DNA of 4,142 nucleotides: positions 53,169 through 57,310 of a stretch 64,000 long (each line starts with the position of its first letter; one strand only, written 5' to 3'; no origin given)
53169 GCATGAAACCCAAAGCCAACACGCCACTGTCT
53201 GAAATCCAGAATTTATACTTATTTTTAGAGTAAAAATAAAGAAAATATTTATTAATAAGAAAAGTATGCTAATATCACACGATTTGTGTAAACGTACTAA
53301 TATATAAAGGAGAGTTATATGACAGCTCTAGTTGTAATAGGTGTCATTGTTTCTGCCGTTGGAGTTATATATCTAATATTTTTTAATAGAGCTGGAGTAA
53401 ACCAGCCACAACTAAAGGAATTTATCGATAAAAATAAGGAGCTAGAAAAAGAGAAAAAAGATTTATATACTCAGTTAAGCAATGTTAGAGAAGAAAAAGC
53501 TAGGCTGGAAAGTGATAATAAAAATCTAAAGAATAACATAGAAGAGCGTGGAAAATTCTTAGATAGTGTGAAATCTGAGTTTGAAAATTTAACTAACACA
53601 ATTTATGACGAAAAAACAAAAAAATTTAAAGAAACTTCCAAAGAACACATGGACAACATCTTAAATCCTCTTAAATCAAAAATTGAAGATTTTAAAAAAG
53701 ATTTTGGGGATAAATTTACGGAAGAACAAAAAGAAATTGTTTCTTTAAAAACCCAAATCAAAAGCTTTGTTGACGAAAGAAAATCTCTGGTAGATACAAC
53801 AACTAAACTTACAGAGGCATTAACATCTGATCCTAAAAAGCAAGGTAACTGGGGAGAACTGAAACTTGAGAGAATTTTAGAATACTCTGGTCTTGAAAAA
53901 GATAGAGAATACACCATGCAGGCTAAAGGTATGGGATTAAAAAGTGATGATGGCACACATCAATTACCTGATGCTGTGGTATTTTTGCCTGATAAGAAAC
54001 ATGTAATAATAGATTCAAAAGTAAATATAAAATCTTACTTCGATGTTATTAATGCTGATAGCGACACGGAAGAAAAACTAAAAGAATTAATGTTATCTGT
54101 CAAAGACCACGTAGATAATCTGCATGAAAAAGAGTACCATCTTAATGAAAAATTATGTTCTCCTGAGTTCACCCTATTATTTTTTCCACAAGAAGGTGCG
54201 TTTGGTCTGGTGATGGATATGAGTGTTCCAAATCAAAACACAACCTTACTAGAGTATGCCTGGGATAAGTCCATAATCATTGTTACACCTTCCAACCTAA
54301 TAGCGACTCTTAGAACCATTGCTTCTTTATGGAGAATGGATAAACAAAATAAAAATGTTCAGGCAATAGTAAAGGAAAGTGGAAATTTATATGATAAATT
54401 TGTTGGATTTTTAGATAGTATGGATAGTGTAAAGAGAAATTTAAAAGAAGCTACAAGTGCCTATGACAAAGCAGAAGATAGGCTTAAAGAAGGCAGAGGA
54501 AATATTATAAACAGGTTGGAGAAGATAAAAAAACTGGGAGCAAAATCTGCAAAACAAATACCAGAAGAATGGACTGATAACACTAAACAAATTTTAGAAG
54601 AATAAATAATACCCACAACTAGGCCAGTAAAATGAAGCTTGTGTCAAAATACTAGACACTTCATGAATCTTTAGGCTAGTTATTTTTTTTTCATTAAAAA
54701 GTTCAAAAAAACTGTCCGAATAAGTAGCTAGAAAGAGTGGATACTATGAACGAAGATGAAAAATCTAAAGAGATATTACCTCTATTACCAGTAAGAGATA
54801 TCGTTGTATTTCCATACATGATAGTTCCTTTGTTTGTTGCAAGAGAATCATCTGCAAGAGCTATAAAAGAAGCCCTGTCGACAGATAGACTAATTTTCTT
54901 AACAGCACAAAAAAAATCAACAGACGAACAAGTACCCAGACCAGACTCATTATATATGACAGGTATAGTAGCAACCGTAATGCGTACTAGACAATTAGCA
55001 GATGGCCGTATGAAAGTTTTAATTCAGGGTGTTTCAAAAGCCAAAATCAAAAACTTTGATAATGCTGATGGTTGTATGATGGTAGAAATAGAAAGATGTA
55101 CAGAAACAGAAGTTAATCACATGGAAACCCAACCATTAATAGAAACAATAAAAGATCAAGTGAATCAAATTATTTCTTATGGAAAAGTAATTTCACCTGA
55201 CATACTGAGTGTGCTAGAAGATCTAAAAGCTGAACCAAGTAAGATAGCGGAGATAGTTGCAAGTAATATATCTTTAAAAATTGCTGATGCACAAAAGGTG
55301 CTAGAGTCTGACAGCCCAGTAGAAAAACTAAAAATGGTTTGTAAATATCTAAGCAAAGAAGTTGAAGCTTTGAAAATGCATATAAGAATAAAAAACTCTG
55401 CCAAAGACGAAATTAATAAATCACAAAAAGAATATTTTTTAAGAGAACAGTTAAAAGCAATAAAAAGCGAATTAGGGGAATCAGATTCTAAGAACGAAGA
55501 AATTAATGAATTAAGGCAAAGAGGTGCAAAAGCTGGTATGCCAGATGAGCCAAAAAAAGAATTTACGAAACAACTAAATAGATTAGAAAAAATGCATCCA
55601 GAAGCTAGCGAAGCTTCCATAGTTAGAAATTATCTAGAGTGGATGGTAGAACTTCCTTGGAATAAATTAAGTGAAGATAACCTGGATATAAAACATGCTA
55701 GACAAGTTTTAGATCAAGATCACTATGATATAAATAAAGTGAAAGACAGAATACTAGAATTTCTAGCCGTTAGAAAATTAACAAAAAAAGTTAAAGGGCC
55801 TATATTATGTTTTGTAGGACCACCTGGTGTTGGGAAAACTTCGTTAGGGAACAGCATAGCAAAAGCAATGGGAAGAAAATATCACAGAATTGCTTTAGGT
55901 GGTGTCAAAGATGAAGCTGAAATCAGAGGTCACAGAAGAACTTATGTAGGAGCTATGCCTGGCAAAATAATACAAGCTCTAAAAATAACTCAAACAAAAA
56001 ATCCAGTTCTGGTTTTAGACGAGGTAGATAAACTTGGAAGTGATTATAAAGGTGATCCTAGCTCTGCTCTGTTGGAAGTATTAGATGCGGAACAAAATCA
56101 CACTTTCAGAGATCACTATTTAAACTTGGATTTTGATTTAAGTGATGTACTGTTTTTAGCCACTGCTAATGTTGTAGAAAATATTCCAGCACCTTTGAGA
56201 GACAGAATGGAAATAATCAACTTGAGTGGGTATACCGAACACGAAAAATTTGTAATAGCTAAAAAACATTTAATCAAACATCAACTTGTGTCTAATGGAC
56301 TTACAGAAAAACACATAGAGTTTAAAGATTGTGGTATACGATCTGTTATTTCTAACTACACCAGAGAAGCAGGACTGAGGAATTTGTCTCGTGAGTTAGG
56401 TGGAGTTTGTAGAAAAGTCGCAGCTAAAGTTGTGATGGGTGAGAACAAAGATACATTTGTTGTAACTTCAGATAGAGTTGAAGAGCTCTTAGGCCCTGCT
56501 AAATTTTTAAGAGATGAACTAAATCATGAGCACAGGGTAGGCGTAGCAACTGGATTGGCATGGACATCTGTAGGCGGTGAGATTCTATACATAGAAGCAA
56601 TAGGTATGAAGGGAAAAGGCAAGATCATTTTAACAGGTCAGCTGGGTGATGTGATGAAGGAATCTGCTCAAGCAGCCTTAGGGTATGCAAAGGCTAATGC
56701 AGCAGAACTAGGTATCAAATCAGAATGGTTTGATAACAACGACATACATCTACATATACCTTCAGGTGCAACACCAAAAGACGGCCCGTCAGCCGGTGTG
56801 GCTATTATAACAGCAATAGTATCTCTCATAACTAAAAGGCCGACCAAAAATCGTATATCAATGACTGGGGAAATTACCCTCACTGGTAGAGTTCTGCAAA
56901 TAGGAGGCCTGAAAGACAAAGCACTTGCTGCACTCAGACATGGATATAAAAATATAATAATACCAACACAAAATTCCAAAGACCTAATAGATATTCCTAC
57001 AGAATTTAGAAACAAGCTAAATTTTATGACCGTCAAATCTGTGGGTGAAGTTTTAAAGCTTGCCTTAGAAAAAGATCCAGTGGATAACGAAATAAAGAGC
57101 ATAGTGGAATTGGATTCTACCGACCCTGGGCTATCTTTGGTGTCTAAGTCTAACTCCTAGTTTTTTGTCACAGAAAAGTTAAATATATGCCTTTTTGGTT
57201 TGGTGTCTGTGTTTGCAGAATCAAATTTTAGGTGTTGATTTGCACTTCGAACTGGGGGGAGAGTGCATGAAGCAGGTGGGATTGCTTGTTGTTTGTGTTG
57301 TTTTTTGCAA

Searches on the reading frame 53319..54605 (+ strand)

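Call 15: search_protein_families(library=pfam, proteins=[window:53319-54605:+])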
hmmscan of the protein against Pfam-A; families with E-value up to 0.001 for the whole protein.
window:53319-54605:+ (428 aa): 2 families
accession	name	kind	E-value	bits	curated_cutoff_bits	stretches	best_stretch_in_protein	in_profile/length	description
PF02646.22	RmuC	-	4e-84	282.6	26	1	110-412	2-290/291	RmuC family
PF17078.10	SHE3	-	0.00028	21.1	30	1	44-166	66-190/228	SWI5-dependent HO expression protein 3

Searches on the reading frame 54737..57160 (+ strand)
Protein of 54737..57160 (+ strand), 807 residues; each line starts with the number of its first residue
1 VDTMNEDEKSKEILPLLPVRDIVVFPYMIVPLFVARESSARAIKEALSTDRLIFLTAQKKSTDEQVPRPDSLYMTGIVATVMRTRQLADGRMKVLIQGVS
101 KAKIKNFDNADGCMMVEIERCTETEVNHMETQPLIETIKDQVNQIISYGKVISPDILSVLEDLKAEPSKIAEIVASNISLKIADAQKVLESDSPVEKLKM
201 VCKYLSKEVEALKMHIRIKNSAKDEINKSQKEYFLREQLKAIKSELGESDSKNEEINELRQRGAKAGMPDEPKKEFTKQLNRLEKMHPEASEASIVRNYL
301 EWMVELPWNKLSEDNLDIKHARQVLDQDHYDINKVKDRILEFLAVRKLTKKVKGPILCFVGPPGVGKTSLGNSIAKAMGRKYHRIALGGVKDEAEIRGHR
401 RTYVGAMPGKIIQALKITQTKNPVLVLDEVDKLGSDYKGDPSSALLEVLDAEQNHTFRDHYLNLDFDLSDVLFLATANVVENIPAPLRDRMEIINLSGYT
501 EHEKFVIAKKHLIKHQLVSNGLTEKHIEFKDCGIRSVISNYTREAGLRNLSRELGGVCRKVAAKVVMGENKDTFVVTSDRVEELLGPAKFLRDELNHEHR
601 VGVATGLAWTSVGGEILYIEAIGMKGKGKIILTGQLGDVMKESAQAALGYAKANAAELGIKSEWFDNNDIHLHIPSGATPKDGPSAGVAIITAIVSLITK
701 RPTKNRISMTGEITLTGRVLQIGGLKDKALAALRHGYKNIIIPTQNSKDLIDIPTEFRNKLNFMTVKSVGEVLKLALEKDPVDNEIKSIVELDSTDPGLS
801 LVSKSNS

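Call 15: search_protein_families(library=pfam, proteins=[window:54737-57160:+])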
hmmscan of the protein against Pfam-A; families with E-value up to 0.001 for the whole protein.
window:54737-57160:+ (807 aa): 9 families
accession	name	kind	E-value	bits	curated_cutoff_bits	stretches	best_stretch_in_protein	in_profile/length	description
PF05362.19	Lon_C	-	1.3e-85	286.6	21.1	1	576-778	2-204/205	Lon protease (S16) C-terminal proteolytic domain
PF02190.22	LON_substr_bdg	-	1.5e-39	136.4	28.7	1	14-207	2-200/200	ATP-dependent protease La (LON) substrate-binding domain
PF00004.35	AAA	-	1.7e-23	83.9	21.2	1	357-495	1-127/131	ATPase family associated with various cellular activities (AAA)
PF22667.2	Lon_lid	-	2.7e-19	69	27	1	520-572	3-55/57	Lon protease AAA+ ATPase lid domain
PF07728.20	AAA_5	-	4.8e-09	36.8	22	1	357-491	2-139/139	AAA domain (dynein-related subfamily)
PF13541.12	ChlI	-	2.2e-07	31.2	27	1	661-746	36-121/121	Subunit ChlI of Mg-chelatase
PF03193.22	RsgA_GTPase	-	0.00017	21.9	30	1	316-381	70-133/174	RsgA GTPase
PF13401.12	AAA_22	-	0.00061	20.6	27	0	356-446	7-101/130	AAA domain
PF05496.18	RuvB_N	-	0.00081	19.6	27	0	333-384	13-63/159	Holliday junction DNA helicase RuvB P-loop domain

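Call 19: find_related_loci(query=window:54737-57160:+, collection=genome_contigs, flank=10000)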
Query window:54737-57160:+ (807 aa) in genome_contigs; peptide patterns used: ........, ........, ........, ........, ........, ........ (x = any residue, [..] = any of these).
28 stretches matched a pattern; 8 encode a relative of the query (tblastn E <= 1e-3); 8 distinct loci.
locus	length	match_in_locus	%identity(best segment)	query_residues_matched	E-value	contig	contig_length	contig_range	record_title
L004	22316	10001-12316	55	7-777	0e+0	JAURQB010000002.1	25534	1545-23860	MAG: Bdellovibrionota bacterium isolate SFB_South_Co_50 k141_20829, whole genome shotgun sequence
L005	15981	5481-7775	46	16-782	0e+0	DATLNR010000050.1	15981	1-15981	MAG TPA_asm: Casimicrobiaceae bacterium isolate SMAG_U13805 k141_5103262, whole genome shotgun sequence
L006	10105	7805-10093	46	14-768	0e+0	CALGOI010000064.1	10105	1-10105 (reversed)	MAG TPA_asm: uncultured Ignavibacteriae bacterium isolate SRR7515931_bin.151_CONCOCT_v1.1_MAG genome assembly, contig: E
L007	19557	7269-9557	53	14-777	0e+0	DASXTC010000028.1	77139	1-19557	MAG TPA_asm: Candidatus Polarisedimenticolia bacterium isolate SMAG_U4682 k141_1473215, whole genome shotgun sequence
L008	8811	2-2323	44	64-782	0e+0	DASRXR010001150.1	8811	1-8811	MAG TPA_asm: Polyangiales bacterium isolate SMAG_U12567 k141_151919, whole genome shotgun sequence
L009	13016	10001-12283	42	14-777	0e+0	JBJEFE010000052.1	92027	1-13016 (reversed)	MAG: Bulleidia sp. isolate FUKU07_bin.021 NODE_29_length_92027_cov_13.661658, whole genome shotgun sequence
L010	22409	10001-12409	40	6-779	0e+0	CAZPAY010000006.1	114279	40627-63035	MAG TPA_asm: uncultured Planctomycetales bacterium isolate SRP077602_co7_95 genome assembly, contig: NODE_443_length_114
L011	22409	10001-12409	40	6-779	0e+0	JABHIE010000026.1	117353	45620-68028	MAG: Planctomycetota bacterium isolate SI037_bin56 k141_1924117, whole genome shotgun sequence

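Call 56: find_homologous_proteins(query=window:54737-57160:+, max_evalue=1e-100)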
Query window:54737-57160:+ (807 aa): 7999 proteins with E <= 1e-100 among 8000 candidates; the best 120 are listed.
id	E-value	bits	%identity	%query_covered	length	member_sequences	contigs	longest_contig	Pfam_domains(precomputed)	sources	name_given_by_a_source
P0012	0.0e+0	1511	84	99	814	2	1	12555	PF02190.23,PF05362.20,PF00004.36,PF22667.3,PF07728.21,PF13541.13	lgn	-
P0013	0.0e+0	1509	84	99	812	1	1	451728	PF02190.23,PF05362.20,PF00004.36,PF22667.3,PF07728.21,PF13541.13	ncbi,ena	-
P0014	0.0e+0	1508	85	99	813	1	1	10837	PF02190.23,PF05362.20,PF00004.36,PF22667.3,PF07728.21,PF13541.13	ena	-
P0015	0.0e+0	1436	82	98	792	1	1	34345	PF02190.23,PF05362.20,PF00004.36,PF22667.3,PF07728.21,PF13541.13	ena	-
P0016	0.0e+0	1363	77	96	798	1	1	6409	PF02190.23,PF05362.20,PF00004.36,PF22667.3,PF07728.21,PF13541.13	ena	-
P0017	0.0e+0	1126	65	95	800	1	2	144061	PF02190.23,PF05362.20,PF00004.36,PF22667.3,PF07728.21,PF13541.13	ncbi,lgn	-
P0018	0.0e+0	1120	64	95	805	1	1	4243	PF02190.23,PF05362.20,PF00004.36,PF22667.3,PF07728.21,PF13541.13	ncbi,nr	ncbi:MAG: endopeptidase La [Bdellovibrionales bacterium]|nr:endopeptidase La [Bdellovibrionales bact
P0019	0.0e+0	1101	62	96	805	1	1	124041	PF02190.23,PF05362.20,PF00004.36,PF22667.3,PF07728.21,PF13541.13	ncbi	-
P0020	0.0e+0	1100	64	95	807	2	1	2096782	PF02190.23,PF05362.20,PF00004.36,PF22667.3,PF07728.21,PF13541.13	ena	-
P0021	0.0e+0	1098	63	95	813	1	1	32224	PF02190.23,PF05362.20,PF00004.36,PF22667.3,PF07728.21,PF13541.13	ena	-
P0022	0.0e+0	1093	63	96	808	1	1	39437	PF02190.23,PF05362.20,PF00004.36,PF22667.3,PF07728.21,PF13541.13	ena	-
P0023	0.0e+0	1091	63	96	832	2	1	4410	PF02190.23,PF05362.20,PF00004.36,PF22667.3,PF07728.21,PF13541.13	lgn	-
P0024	0.0e+0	1089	63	96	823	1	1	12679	PF07724.21,PF02190.23,PF05362.20,PF00004.36,PF22667.3,PF07728.21,PF13541.13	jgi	jgi:ATP-dependent Lon protease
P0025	0.0e+0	1089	60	99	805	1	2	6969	PF07724.21,PF02190.23,PF05362.20,PF00004.36,PF22667.3,PF07728.21,PF13541.13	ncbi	-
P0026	0.0e+0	1089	62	95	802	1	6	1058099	PF07724.21,PF02190.23,PF05362.20,PF00004.36,PF22667.3,PF07728.21,PF13541.13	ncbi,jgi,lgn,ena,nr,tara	ncbi:MAG: endopeptidase La [Bdellovibrionaceae bacterium]|nr:endopeptidase La [Pseudobdellovibrionac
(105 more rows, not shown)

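Call 57: find_encoding_contigs(protein=P0013, flank=10000, max_places=3)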
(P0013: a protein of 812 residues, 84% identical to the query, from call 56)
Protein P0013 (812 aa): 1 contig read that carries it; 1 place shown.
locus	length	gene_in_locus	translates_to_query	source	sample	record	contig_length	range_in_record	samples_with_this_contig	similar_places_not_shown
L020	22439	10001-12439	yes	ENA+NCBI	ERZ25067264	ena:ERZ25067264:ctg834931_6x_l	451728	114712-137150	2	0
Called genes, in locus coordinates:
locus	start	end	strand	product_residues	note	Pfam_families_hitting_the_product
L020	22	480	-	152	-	-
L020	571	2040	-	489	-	PF00496:SBP_bac_5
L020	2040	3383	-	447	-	PF02113:Peptidase_S13, PF13354:Beta-lactamase2 (faint)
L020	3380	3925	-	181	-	PF00156:Pribosyltran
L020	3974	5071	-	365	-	-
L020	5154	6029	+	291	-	PF01795:Methyltransf_5, PF13847:Methyltransf_31 (faint), PF13649:Methyltransf_25 (faint)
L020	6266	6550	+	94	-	PF04999:FtsL (weak)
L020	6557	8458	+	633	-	PF03717:PBP_dimer, PF00905:Transpeptidase, PF03793:PASTA (weak)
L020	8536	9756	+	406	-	PF02646:RmuC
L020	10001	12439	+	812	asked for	PF02190:LON_substr_bdg, PF00004:AAA, PF07728:AAA_5, PF22667:Lon_lid, PF05362:Lon_C, PF13541:ChlI (weak)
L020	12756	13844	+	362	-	-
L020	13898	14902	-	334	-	PF00528:BPD_transp_1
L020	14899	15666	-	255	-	PF02463:SMC_N (weak), PF00005:ABC_tran, PF13304:AAA_21 (faint)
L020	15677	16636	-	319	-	PF12974:Phosphonate-bd, PF13531:SBP_bac_11 (weak), PF09084:NMT1 (weak)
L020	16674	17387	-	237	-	PF03767:Acid_phosphat_B (faint), PF00702:Hydrolase (weak)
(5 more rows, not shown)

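Call 58: find_encoding_contigs(protein=P0015, flank=10000, max_places=3)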
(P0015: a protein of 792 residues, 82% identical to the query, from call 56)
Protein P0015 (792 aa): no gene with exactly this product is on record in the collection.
